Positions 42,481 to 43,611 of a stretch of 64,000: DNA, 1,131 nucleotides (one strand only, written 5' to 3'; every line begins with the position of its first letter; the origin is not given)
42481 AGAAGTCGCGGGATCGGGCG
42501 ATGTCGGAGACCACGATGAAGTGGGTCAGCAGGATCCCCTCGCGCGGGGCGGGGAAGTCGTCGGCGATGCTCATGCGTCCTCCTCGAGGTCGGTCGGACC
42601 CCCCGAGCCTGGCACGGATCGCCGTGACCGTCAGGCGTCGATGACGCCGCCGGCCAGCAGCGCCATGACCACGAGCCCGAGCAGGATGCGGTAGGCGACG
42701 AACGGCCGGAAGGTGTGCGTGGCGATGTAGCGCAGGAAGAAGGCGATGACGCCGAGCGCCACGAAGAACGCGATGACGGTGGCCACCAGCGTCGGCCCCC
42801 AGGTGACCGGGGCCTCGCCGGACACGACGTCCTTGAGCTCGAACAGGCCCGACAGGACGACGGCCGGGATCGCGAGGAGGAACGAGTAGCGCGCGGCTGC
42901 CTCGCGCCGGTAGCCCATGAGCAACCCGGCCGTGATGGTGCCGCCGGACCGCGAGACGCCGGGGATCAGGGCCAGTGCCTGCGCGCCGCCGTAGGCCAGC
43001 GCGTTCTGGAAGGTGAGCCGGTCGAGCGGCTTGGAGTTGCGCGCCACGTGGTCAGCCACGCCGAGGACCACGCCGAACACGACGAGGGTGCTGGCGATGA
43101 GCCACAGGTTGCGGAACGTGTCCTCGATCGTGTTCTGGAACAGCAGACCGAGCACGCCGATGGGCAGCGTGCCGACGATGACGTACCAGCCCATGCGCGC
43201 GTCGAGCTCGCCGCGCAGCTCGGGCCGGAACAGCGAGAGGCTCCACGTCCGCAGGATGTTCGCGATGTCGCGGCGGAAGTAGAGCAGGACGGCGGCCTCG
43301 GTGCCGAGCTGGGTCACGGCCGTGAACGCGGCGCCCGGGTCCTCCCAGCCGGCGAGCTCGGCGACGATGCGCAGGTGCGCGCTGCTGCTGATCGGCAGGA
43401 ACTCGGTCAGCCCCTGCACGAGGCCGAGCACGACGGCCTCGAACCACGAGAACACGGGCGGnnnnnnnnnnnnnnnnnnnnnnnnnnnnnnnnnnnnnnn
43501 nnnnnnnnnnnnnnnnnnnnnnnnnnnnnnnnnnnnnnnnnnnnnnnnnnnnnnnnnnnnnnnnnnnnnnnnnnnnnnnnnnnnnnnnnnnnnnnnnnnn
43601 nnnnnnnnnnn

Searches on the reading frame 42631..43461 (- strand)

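Call 26: search_protein_families(library=pfam, proteins=[window:42631-43461:-], max_evalue=0.00001)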
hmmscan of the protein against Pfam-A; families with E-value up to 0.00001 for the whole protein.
window:42631-43461:- (276 aa): 1 family
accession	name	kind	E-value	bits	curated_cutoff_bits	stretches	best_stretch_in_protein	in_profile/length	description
PF02673.24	BacA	-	9.5e-83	278.3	33.4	1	9-264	1-257/257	Bacitracin resistance protein BacA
